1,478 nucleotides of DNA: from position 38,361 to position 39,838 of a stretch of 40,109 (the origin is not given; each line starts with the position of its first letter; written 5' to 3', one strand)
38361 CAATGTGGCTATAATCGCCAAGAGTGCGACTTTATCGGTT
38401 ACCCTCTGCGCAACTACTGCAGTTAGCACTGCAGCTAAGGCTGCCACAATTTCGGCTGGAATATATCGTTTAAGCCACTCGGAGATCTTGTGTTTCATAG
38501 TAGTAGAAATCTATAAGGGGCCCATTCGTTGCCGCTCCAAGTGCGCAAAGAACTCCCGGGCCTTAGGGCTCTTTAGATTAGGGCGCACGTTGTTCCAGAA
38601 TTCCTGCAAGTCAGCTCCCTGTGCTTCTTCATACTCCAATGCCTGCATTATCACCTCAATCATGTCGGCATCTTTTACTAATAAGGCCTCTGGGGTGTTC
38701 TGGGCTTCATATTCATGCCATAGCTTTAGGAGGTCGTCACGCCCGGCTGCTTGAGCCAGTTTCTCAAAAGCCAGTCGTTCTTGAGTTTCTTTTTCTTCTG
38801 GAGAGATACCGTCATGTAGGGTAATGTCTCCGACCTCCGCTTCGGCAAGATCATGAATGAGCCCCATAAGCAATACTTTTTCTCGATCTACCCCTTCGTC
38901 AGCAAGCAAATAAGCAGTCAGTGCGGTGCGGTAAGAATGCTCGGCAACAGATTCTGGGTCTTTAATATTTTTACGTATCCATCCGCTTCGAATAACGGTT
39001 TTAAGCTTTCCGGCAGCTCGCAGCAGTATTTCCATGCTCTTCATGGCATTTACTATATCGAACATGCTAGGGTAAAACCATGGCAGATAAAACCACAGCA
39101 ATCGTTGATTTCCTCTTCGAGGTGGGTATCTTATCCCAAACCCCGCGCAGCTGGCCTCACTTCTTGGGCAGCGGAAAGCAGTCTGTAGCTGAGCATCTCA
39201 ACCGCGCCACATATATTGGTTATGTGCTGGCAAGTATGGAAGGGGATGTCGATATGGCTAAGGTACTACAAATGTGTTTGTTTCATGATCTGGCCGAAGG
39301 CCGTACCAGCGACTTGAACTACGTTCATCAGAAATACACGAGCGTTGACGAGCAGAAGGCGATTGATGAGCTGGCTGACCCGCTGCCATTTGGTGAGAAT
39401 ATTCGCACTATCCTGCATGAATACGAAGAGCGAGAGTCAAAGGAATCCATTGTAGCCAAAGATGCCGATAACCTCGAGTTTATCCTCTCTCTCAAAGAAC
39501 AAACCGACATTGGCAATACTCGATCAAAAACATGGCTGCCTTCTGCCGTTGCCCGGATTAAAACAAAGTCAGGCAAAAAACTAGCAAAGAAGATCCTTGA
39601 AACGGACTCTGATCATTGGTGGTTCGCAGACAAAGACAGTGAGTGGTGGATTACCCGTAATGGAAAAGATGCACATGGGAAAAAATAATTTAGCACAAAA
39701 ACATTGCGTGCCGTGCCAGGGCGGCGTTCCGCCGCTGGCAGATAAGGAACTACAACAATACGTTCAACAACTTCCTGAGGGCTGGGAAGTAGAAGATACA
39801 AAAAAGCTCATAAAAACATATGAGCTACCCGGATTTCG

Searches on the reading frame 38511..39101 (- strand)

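Call 57: search_protein_families(library=pfam, proteins=[window:38511-39101:-], max_evalue=0.001)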
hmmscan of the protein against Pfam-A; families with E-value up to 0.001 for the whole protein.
window:38511-39101:- (196 aa): 3 families
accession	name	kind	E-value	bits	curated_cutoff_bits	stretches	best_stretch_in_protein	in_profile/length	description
PF13023.12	HD_3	-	2.2e-42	145.2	22.5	1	30-172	1-153/165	HD domain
PF01966.28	HD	-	1.4e-11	45.2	22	1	52-148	1-113/116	HD domain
PF12917.13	YfbR-like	-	3e-09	37.2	25.9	1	32-178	8-165/182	5'-deoxynucleotidase YfbR-like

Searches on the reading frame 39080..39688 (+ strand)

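Call 57: search_protein_families(library=pfam, proteins=[window:39080-39688:+], max_evalue=0.001)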
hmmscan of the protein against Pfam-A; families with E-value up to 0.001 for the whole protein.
window:39080-39688:+ (202 aa): 3 families
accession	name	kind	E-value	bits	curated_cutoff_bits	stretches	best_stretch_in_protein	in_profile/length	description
PF13023.12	HD_3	-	1.1e-27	97.4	22.5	1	17-167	3-160/165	HD domain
PF12917.13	YfbR-like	-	1.7e-07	31.5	25.9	1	29-160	19-163/182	5'-deoxynucleotidase YfbR-like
PF01966.28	HD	-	1.6e-06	28.8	22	1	36-133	1-114/116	HD domain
